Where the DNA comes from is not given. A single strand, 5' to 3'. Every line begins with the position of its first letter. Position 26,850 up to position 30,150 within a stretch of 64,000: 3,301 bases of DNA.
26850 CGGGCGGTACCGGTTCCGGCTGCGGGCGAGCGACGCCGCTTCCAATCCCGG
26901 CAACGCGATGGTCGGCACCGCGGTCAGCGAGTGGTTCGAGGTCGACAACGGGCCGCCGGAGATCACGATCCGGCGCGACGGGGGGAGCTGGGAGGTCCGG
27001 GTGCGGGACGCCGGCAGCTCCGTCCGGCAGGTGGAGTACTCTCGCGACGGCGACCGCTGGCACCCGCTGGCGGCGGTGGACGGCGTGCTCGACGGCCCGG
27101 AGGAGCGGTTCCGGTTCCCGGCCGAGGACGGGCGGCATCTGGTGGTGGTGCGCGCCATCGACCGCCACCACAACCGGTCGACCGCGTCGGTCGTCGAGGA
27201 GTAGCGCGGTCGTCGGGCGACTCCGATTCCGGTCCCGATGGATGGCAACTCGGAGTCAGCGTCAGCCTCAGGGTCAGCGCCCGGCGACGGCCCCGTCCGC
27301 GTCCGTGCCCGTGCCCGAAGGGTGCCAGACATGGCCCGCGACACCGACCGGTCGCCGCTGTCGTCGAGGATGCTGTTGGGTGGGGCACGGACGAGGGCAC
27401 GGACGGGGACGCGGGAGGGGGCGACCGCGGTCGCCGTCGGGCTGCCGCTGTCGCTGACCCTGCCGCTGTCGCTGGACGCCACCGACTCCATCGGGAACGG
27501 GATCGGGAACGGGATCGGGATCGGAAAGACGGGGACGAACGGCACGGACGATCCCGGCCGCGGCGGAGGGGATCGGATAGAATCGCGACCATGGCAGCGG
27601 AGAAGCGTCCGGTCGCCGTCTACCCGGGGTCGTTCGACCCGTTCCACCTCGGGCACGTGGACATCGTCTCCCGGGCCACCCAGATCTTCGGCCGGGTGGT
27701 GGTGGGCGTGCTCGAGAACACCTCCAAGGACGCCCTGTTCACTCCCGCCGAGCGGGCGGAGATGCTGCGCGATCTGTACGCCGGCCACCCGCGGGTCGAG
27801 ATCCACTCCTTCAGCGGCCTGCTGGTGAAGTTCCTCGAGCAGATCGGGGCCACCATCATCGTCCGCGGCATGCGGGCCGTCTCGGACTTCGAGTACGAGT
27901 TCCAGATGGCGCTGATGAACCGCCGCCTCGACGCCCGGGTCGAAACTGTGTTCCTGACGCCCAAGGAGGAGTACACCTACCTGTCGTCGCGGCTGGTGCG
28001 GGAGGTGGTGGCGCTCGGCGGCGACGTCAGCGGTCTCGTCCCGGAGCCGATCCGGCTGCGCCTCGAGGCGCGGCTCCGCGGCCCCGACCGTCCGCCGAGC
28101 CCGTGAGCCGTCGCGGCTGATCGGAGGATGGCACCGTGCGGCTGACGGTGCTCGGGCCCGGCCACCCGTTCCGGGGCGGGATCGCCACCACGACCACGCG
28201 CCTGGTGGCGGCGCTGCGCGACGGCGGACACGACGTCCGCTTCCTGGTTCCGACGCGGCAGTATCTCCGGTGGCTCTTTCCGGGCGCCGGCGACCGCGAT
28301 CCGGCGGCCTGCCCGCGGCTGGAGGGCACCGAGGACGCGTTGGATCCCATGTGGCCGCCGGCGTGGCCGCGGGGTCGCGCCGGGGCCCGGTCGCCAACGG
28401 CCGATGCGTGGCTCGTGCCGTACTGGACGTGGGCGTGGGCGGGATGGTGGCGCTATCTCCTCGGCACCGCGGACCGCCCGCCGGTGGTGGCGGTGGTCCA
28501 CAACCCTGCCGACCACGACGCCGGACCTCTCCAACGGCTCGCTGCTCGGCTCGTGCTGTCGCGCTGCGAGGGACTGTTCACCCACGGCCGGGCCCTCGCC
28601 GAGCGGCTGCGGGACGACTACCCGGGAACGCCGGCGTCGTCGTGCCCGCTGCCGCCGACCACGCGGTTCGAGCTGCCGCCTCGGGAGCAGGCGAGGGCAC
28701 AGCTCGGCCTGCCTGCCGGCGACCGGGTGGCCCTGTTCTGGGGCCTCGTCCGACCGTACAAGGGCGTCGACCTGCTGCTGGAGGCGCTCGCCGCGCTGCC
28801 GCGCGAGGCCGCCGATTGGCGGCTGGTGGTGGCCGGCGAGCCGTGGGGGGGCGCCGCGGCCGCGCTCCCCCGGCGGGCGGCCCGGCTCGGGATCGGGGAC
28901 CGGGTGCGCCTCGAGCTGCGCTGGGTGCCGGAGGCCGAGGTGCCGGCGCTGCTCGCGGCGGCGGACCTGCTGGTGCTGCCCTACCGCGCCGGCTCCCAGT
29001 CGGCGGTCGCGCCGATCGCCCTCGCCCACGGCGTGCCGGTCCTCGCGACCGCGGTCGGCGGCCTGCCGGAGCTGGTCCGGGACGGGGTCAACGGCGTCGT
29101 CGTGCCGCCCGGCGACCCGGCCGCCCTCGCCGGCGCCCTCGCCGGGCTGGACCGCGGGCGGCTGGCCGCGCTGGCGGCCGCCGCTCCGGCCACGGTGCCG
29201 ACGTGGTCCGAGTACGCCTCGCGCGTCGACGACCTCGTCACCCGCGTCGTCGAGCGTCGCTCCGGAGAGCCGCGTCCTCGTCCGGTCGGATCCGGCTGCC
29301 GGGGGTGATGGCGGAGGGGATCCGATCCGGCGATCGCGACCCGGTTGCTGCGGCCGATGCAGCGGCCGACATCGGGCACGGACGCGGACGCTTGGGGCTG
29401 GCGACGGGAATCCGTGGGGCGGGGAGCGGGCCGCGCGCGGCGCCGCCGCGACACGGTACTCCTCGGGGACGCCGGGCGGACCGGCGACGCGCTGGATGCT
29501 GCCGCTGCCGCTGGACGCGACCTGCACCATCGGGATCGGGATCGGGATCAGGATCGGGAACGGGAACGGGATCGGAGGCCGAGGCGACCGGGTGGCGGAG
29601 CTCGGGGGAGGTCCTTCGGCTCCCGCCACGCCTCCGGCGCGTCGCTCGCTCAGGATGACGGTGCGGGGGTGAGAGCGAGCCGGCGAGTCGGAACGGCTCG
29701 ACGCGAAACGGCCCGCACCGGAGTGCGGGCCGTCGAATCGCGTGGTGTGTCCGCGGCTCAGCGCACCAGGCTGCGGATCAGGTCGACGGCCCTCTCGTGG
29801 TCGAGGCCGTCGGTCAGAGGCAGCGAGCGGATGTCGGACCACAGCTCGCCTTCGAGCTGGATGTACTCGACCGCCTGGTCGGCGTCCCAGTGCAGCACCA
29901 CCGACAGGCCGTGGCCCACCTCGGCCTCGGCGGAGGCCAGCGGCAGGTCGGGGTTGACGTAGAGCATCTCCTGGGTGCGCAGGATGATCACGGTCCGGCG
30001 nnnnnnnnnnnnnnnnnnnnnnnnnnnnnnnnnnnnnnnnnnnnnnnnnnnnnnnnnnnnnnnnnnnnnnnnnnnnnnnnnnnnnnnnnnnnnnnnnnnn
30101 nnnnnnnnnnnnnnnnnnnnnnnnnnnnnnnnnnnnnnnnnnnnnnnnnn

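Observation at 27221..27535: A modular, palindromic GC-rich intergenic repeat family is present at 7 or more loci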

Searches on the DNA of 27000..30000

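Call 42: search_rna_families(source=window, start=27000, end=30000, threshold=evalue, max_evalue=5)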
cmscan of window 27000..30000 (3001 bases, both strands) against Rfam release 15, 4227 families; matches with E-value up to 5: 5.
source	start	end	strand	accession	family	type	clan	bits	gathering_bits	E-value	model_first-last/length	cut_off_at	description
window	27124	27170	-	RF01781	ASdes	Gene; sRNA;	-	20.9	40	0.17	1-68/68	no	ASdes TB sRNA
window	28598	28663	-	RF01532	TB10Cs3H2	Gene; snRNA; snoRNA; HACA-box;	-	20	45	2.4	1-69/69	no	Trypanosomatid snoRNA TB10Cs3H2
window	27674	27730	-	RF01519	CC0196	Gene; sRNA;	-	19.8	35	0.24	1-58/58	no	Caulobacter sRNA CC0196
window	29748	29777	-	RF03647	mir-7640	Gene; miRNA;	-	17.8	90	2.7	1-60/60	no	mir-7640 microRNA precursor family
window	27966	28052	-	RF02463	Ms_AS-1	Gene; sRNA;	-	17.2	37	3.6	1-98/98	no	Mycobacterium sRNA Ms_AS-1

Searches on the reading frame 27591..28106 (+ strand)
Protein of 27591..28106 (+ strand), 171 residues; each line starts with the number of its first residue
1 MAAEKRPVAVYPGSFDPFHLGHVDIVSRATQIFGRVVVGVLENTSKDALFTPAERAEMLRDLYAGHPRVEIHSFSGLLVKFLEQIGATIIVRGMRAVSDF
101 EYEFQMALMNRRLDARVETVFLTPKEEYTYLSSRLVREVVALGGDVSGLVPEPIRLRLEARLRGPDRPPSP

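Call 16: find_encoding_contigs(protein=window:27591-28106:+, flank=10000, max_places=6)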
Protein window:27591-28106:+ (171 aa): no gene with exactly this product is on record in the collection.

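Call 27: find_homologous_proteins(query=window:27591-28106:+, max_evalue=1e-20)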
Query window:27591-28106:+ (171 aa): 8000 proteins with E <= 1e-20 among 8000 candidates; the best 120 are listed.
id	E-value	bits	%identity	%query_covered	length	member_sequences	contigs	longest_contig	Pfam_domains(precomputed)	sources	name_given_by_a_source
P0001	9.3e-106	369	100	100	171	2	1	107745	PF01467.33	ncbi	-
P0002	1.0e-95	336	91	99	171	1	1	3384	PF01467.33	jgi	jgi:pantetheine-phosphate adenylyltransferase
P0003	3.4e-84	298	84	96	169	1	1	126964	PF01467.33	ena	-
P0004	8.4e-84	297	82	96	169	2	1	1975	PF01467.33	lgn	-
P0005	6.5e-79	281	79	96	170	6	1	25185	PF01467.33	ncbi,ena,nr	ncbi:MAG TPA: pantetheine-phosphate adenylyltransferase [Methylomirabilota bacterium]|nr:pantetheine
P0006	3.8e-78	279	77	95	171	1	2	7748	PF01467.33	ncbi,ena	-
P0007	1.5e-77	277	74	99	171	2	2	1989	PF01467.33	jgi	-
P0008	2.1e-77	276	76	99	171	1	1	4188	PF01467.33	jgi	jgi:pantetheine-phosphate adenylyltransferase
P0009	4.1e-77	275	75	96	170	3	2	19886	PF01467.33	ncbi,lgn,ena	-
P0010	2.9e-76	273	73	99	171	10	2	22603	PF01467.33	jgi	-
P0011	5.3e-76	272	74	99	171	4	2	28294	PF01467.33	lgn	-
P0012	1.6e-75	270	75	95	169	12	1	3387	PF01467.33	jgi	jgi:pantetheine-phosphate adenylyltransferase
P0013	1.7e-75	270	75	95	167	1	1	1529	PF01467.33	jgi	jgi:pantetheine-phosphate adenylyltransferase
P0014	1.7e-75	270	77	95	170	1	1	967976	PF01467.33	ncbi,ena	-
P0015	1.9e-75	270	73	99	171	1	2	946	PF01467.33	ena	-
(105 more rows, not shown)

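Call 28: find_encoding_contigs(protein=P0001, flank=10000, max_places=4)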
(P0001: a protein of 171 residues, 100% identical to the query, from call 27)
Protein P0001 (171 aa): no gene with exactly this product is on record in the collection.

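Call 29: find_encoding_contigs(protein=P0003, flank=10000, max_places=4)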
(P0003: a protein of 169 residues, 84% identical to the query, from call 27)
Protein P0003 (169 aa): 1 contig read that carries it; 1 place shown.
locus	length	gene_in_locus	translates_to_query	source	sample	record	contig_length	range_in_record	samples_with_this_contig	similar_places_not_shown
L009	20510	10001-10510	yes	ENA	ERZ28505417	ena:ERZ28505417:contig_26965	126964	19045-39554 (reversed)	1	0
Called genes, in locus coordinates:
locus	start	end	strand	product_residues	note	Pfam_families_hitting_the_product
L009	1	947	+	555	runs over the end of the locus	PF00485:PRK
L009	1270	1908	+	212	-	PF00440:TetR_N, PF17932:TetR_C_24, PF17938:TetR_C_29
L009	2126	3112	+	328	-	PF26077:BSH_Fcp1 (faint), PF25881:HH_YBHG, PF25954:Beta-barrel_RND_2 (faint)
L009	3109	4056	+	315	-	PF00005:ABC_tran, PF13304:AAA_21 (weak)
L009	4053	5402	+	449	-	PF02321:OEP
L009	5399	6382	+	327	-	PF00005:ABC_tran, PF13304:AAA_21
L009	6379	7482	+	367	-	PF12679:ABC2_membrane_2, PF12698:ABC2_membrane_3, PF01061:ABC2_membrane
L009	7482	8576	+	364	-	PF12679:ABC2_membrane_2, PF12698:ABC2_membrane_3, PF01061:ABC2_membrane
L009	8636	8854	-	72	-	PF02452:PemK_toxin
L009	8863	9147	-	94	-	-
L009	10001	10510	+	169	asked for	PF01467:CTP_transf_like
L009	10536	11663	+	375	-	PF20706:GT4-conflict (faint), PF13439:Glyco_transf_4, PF13579:Glyco_trans_4_4, PF00534:Glycos_transf_1, PF13692:Glyco_trans_1_4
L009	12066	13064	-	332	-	-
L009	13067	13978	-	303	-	PF07719:TPR_2 (faint), PF13174:TPR_6 (faint), PF17874:TPR_MalT (faint), PF13424:TPR_12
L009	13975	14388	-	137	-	PF13744:HTH_37, PF12844:HTH_19, PF13443:HTH_26, PF13560:HTH_31, PF01381:HTH_3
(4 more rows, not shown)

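Call 32: list_cluster_members(proteins=[P0001, P0003, P0006, P0009, P0014])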
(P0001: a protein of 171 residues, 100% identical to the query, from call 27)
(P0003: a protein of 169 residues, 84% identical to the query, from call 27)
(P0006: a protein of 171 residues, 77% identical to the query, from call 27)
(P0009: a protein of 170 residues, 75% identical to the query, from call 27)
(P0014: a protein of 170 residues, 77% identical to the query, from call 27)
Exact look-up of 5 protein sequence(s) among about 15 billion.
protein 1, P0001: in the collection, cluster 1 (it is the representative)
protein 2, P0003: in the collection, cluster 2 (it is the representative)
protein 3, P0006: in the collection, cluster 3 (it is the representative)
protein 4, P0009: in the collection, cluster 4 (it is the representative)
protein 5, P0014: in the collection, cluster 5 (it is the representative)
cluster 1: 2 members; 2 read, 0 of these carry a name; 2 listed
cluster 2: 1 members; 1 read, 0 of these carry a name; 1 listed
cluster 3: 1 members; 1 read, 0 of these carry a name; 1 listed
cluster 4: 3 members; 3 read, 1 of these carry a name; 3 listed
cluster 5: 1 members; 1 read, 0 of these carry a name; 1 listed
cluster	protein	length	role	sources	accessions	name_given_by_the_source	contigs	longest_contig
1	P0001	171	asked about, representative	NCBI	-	-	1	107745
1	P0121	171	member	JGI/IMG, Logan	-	-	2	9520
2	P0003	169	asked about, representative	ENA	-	-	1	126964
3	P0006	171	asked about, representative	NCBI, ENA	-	-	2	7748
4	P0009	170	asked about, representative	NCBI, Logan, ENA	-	-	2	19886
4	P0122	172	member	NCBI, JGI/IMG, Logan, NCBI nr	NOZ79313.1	MAG: pantetheine-phosphate adenylyltransferase [Acidobacteria bacterium] | pantetheine-phosphate adenylyltransferase [Acidobacteriota bacterium]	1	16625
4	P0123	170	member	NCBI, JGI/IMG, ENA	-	-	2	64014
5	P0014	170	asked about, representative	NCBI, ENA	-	-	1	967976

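Call 33: find_encoding_contigs(protein=P0121, flank=10000, max_places=4)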
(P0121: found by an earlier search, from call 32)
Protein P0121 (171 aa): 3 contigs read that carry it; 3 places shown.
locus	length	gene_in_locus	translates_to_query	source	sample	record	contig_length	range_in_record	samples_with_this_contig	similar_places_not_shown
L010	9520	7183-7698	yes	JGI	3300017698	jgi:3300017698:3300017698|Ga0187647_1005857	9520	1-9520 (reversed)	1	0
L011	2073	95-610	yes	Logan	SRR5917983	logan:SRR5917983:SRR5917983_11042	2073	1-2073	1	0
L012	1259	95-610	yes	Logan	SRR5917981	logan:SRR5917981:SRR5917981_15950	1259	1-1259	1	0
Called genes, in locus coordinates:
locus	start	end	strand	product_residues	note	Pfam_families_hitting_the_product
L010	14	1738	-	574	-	PF00027:cNMP_binding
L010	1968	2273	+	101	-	-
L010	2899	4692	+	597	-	PF05580:Peptidase_S55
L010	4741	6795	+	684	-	-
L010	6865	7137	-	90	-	-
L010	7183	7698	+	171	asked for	PF01467:CTP_transf_like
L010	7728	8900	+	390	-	PF13439:Glyco_transf_4, PF13579:Glyco_trans_4_4, PF20706:GT4-conflict, PF00534:Glycos_transf_1, PF13692:Glyco_trans_1_4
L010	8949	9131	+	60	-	-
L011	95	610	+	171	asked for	PF01467:CTP_transf_like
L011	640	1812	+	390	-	PF13439:Glyco_transf_4, PF13579:Glyco_trans_4_4, PF20706:GT4-conflict, PF00534:Glycos_transf_1, PF13692:Glyco_trans_1_4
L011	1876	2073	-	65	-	?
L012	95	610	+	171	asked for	PF01467:CTP_transf_like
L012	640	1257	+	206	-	?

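Call 34: find_encoding_contigs(protein=P0014, flank=10000, max_places=2)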
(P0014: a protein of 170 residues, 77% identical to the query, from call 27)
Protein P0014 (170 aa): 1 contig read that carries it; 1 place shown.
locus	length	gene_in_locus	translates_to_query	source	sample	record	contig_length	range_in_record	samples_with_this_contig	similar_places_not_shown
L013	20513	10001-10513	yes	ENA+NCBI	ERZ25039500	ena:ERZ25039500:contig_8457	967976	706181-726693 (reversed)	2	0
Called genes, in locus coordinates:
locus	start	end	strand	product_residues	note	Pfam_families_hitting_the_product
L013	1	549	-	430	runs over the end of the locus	PF04052:TolB_N, PF26550:Tricorn_2nd, PF26549:Tricorn_N, PF07676:PD40, PF26549:Tricorn_N, PF07676:PD40, PF26549:Tricorn_N, PF26550:Tricorn_2nd, +7 more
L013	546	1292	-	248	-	PF13103:TonB_2, PF03544:TonB_C (weak)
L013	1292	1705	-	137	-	PF02472:ExbD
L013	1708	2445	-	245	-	PF01618:MotA_ExbB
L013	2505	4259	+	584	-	-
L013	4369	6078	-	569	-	PF00027:cNMP_binding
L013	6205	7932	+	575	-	-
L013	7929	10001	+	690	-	-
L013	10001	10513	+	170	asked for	PF01467:CTP_transf_like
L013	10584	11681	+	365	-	PF13439:Glyco_transf_4 (weak), PF20706:GT4-conflict (weak), PF00534:Glycos_transf_1, PF13692:Glyco_trans_1_4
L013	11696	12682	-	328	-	-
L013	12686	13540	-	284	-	PF07719:TPR_2 (faint), PF13424:TPR_12 (faint), PF17874:TPR_MalT (weak)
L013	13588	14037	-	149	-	PF13744:HTH_37, PF12844:HTH_19, PF13560:HTH_31, PF01381:HTH_3, PF13443:HTH_26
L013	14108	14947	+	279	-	PF01061:ABC2_membrane (weak)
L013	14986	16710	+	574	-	PF01839:FG-GAP (faint), PF13517:FG-GAP_3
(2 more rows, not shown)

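Call 35: find_encoding_contigs(protein=P0005, flank=10000, max_places=2)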
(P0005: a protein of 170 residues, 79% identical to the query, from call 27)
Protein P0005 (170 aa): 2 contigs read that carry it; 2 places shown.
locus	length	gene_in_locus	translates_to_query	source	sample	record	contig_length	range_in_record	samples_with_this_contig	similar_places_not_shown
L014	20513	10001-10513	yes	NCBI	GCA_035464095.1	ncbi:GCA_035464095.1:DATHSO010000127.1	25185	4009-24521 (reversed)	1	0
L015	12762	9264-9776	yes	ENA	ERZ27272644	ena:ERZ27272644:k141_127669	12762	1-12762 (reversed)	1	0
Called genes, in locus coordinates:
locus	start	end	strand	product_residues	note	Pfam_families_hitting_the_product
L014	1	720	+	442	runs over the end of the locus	PF00709:Adenylsucc_synt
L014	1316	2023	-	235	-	PF02190:LON_substr_bdg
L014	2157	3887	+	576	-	-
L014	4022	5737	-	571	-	PF07719:TPR_2 (faint), PF00027:cNMP_binding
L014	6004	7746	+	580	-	PF05580:Peptidase_S55 (faint)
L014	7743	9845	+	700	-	-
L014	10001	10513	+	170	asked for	PF01467:CTP_transf_like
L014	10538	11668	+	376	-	PF20706:GT4-conflict (faint), PF13439:Glyco_transf_4, PF13579:Glyco_trans_4_4, PF00534:Glycos_transf_1, PF13692:Glyco_trans_1_4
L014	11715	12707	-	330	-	-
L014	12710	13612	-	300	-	PF07719:TPR_2 (faint), PF13181:TPR_8 (faint), PF13424:TPR_12 (faint), PF17874:TPR_MalT (faint)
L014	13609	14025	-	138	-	PF13744:HTH_37, PF12844:HTH_19, PF13443:HTH_26, PF13560:HTH_31, PF01381:HTH_3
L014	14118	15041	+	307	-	PF01061:ABC2_membrane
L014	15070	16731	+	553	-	PF01839:FG-GAP (faint), PF13517:FG-GAP_3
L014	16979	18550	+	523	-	-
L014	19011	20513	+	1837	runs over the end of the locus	?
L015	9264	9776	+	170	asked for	PF01467:CTP_transf_like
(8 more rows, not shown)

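Call 78: find_homologous_proteins(query=L010:1968-2270:+, max_evalue=0.001)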
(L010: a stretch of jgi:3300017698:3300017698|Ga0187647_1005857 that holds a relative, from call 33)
Query L010:1968-2270:+: 37 candidates shared short words with the query, none scored E <= 0.001.

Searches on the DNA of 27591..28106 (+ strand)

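Call 41: search_rna_families(sources=[L010, L003], threshold=evalue, max_evalue=1)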
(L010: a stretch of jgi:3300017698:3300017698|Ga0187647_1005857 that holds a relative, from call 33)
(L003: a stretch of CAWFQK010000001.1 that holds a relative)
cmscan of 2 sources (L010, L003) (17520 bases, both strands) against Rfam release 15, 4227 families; matches with E-value up to 1: 2.
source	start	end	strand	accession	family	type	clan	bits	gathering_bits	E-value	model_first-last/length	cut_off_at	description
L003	7884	7997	+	RF03594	mir-3817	Gene; miRNA;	-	31.7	90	0.0086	1-89/89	no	mir-3817 microRNA precursor family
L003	7903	7978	+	RF00813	mir-11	Gene; miRNA;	CL00083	24.1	45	0.33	1-78/78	no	mir-11 microRNA precursor family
